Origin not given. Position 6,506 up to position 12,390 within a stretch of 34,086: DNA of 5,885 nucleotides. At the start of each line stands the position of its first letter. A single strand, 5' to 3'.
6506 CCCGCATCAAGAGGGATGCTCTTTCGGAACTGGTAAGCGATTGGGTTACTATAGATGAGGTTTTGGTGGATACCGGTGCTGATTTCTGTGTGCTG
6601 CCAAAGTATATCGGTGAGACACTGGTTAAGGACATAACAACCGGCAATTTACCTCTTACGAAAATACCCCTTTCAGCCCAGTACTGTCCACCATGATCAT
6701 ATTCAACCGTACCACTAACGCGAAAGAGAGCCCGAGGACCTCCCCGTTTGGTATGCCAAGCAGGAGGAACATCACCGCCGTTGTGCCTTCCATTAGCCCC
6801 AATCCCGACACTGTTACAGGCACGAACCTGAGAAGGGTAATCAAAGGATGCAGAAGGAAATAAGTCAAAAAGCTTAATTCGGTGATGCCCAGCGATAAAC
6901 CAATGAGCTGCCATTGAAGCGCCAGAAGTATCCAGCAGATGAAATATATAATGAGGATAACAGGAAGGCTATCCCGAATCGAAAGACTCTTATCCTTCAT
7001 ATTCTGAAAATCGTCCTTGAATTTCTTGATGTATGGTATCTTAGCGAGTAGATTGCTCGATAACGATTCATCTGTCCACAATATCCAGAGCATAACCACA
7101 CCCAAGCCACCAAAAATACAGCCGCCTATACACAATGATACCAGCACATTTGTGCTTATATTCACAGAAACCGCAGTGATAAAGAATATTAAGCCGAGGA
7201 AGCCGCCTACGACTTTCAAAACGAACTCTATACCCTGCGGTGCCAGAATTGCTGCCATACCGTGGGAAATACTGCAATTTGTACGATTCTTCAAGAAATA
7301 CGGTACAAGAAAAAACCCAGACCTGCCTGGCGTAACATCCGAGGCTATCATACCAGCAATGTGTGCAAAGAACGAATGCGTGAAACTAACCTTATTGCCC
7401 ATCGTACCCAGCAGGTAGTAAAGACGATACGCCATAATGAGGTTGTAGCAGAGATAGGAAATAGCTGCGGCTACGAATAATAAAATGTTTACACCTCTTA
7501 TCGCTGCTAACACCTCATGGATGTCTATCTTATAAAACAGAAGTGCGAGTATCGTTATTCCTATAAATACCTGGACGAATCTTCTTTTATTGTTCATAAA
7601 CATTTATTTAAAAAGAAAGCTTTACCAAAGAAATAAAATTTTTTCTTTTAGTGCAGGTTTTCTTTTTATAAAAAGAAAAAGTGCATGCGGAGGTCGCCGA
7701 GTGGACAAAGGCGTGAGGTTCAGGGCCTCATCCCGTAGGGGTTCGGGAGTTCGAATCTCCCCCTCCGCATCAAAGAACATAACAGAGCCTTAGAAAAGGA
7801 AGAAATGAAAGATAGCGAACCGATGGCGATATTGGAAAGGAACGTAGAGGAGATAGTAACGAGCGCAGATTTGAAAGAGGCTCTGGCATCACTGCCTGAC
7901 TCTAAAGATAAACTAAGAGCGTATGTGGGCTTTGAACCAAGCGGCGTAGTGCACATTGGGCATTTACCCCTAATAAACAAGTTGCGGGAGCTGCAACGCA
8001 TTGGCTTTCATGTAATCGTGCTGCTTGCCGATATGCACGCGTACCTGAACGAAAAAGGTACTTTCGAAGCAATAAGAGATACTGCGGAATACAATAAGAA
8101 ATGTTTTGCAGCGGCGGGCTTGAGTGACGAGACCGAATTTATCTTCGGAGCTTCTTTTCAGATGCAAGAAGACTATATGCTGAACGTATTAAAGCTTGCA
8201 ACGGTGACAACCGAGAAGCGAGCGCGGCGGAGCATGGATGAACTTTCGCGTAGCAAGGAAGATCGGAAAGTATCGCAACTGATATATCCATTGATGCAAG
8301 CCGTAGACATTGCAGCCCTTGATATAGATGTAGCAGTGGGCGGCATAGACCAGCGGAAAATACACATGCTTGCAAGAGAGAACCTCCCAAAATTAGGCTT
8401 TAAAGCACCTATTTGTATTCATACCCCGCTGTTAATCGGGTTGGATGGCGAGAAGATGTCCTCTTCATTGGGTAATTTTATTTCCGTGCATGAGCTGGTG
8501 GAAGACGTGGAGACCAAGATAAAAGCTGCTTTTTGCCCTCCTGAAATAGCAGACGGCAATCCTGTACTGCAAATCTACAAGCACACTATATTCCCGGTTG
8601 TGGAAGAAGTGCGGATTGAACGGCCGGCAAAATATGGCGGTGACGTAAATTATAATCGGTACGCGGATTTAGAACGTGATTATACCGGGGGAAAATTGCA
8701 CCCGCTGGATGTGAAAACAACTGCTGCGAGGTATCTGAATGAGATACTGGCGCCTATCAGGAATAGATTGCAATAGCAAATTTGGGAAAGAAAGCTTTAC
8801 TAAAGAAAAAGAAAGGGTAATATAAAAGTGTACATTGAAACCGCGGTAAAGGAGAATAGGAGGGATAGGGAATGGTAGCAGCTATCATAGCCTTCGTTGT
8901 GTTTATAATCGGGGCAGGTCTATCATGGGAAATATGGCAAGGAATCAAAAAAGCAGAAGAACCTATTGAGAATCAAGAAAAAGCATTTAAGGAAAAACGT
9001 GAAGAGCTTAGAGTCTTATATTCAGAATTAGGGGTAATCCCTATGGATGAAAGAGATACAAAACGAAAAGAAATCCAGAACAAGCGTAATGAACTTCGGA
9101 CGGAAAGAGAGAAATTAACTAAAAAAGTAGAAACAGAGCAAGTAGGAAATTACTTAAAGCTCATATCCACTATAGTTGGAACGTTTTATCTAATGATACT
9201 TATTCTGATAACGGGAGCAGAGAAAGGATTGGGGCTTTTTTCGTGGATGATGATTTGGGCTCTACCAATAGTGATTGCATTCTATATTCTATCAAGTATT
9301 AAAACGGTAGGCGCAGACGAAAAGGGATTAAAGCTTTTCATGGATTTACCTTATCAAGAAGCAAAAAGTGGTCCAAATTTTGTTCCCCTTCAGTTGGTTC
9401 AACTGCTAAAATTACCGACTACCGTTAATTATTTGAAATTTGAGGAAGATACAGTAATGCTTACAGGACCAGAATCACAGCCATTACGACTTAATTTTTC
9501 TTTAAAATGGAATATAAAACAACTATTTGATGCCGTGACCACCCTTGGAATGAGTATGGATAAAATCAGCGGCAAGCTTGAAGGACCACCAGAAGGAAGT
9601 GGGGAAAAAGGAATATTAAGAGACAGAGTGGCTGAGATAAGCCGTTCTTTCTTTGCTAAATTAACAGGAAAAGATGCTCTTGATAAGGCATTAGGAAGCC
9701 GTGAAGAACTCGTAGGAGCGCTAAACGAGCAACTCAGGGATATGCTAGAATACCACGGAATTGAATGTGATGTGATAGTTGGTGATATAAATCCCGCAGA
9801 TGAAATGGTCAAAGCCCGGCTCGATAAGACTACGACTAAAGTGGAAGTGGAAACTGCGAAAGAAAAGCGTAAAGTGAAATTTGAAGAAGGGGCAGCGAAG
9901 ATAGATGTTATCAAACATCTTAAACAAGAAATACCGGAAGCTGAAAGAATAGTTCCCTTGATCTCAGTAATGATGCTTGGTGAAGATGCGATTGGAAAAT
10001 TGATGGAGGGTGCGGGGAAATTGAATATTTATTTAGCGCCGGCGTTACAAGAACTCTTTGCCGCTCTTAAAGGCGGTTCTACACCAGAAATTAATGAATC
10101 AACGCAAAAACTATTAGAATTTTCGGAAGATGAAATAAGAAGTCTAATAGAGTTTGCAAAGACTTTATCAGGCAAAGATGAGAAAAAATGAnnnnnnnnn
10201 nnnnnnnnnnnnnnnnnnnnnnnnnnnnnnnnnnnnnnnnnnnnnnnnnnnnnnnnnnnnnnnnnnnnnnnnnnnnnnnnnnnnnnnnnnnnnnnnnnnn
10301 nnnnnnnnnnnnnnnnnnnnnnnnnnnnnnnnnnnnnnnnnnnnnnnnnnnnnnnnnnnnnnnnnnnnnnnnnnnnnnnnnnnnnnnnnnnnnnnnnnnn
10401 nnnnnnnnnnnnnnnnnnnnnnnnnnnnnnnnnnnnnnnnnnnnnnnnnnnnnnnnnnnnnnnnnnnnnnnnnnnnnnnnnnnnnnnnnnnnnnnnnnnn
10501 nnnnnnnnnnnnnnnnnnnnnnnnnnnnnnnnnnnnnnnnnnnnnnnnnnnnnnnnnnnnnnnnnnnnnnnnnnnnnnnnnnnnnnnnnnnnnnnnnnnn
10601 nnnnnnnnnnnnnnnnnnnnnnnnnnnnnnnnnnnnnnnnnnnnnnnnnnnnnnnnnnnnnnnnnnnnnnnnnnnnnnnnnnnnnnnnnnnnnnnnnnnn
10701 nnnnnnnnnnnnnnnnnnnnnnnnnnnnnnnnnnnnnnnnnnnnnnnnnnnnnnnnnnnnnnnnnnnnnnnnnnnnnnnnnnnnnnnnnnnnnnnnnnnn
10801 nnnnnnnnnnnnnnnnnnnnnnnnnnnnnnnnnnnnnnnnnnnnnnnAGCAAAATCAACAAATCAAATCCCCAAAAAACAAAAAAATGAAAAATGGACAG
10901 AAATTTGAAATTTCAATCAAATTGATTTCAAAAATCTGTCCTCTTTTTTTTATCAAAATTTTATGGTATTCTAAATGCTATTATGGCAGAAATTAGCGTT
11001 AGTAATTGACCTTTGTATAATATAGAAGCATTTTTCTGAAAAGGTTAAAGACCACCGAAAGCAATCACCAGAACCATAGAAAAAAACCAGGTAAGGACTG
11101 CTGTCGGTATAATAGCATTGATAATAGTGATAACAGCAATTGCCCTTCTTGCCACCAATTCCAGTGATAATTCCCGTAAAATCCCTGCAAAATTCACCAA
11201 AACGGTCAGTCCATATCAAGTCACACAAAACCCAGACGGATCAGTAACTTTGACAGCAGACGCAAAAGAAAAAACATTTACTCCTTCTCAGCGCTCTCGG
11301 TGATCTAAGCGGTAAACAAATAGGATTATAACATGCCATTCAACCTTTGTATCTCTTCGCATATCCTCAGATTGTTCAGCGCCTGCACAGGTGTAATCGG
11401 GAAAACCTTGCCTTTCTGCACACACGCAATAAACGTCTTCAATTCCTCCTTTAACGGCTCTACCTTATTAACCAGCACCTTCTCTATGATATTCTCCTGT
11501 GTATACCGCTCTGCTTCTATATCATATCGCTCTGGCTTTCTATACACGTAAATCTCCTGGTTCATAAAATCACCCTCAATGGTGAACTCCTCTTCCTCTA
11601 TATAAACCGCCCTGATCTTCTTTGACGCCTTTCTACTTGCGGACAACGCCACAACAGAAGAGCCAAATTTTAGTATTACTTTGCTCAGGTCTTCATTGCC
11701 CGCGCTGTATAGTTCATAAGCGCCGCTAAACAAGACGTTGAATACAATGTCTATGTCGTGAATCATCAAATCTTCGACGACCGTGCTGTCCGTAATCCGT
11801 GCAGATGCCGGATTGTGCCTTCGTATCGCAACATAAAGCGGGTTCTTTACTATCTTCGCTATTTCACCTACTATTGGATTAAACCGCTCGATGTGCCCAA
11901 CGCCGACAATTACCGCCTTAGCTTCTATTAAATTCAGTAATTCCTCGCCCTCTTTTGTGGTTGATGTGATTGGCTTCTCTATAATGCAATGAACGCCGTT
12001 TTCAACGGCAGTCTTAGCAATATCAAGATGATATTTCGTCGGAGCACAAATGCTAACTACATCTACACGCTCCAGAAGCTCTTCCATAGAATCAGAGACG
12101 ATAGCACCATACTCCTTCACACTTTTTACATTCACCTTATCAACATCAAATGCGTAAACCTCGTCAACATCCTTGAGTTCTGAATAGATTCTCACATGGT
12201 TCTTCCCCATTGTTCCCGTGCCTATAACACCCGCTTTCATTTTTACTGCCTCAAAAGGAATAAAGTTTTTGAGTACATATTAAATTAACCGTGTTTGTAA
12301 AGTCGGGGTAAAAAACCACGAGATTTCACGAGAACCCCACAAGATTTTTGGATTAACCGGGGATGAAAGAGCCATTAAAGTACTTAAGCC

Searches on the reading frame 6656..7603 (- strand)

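Call 10: search_protein_families(library=pfam, proteins=[window:6656-7603:-], max_evalue=0.001)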
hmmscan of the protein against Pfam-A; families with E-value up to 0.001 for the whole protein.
window:6656-7603:- (315 aa): 1 family
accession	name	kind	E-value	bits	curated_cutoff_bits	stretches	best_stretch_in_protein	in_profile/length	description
PF03706.18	LPG_synthase_TM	-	1.4e-27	97.4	33.4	1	10-302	3-294/302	Lysylphosphatidylglycerol synthase TM region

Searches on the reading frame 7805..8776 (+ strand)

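Call 10: search_protein_families(library=pfam, proteins=[window:7805-8776:+], max_evalue=0.001)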
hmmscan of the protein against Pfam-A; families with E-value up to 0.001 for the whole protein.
window:7805-8776:+ (323 aa): 1 family
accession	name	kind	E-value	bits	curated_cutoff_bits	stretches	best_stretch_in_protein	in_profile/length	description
PF00579.31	tRNA-synt_1b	-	1.1e-46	159.9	21.1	1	34-315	3-291/292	tRNA synthetases class I (W and Y)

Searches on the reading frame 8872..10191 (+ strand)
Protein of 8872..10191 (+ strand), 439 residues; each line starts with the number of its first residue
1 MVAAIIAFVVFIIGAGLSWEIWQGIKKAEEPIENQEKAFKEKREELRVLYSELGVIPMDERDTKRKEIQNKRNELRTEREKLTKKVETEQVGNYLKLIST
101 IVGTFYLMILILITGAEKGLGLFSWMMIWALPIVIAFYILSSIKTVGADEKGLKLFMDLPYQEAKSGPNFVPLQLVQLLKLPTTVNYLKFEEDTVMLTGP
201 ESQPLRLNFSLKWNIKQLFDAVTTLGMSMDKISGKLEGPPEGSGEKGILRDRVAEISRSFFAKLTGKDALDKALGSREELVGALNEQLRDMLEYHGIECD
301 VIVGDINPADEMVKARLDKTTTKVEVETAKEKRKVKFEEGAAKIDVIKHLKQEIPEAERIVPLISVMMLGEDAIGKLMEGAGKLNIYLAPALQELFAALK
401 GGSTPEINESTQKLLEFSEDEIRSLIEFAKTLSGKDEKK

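Call 10: search_protein_families(library=pfam, proteins=[window:8872-10191:+], max_evalue=0.001)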
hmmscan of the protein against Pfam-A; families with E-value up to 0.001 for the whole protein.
window:8872-10191:+ (439 aa): 1 family
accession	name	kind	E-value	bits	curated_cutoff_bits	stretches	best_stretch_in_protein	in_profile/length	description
PF01145.31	Band_7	-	8.3e-08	32.9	23.6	1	165-332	22-171/176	SPFH domain / Band 7 family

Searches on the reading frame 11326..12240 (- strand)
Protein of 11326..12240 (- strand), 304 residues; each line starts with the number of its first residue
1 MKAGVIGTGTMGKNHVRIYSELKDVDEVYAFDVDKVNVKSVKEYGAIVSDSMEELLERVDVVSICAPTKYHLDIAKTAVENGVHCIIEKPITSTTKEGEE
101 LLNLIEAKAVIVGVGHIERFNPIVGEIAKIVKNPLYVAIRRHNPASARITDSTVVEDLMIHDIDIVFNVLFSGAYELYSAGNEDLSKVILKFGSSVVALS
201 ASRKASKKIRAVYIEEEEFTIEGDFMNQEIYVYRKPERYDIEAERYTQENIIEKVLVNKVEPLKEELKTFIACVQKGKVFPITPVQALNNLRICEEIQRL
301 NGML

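Call 10: search_protein_families(library=pfam, proteins=[window:11326-12240:-], max_evalue=0.001)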
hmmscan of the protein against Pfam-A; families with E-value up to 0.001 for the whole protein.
window:11326-12240:- (304 aa): 7 families
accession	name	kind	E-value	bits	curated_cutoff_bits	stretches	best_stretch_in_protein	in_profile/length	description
PF01408.29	GFO_IDH_MocA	-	2.3e-22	80.4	24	1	2-116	2-120/120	Oxidoreductase family, NAD-binding Rossmann fold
PF03446.21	NAD_binding_2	-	3e-07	31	21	1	3-73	2-70/161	NAD binding domain of 6-phosphogluconate dehydrogenase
PF02826.25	2-Hacid_dh_C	-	1e-06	28.7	25.1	1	2-69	38-102/178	D-isomer specific 2-hydroxyacid dehydrogenase, NAD binding domain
PF02423.21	OCD_Mu_crystall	-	1.6e-05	24.5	24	1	4-130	133-261/314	Ornithine cyclodeaminase/mu-crystallin family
PF01118.30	Semialdhyde_dh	-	2.8e-05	24.9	26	1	2-86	1-94/121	Semialdehyde dehydrogenase, NAD binding domain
PF03435.24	Sacchrp_dh_NADP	-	8.2e-05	23.4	25.1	1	5-87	3-97/129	Saccharopine dehydrogenase NADP binding domain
PF01113.26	DapB_N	-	8.9e-05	23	25.6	1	1-110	1-117/124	Dihydrodipicolinate reductase, N-terminus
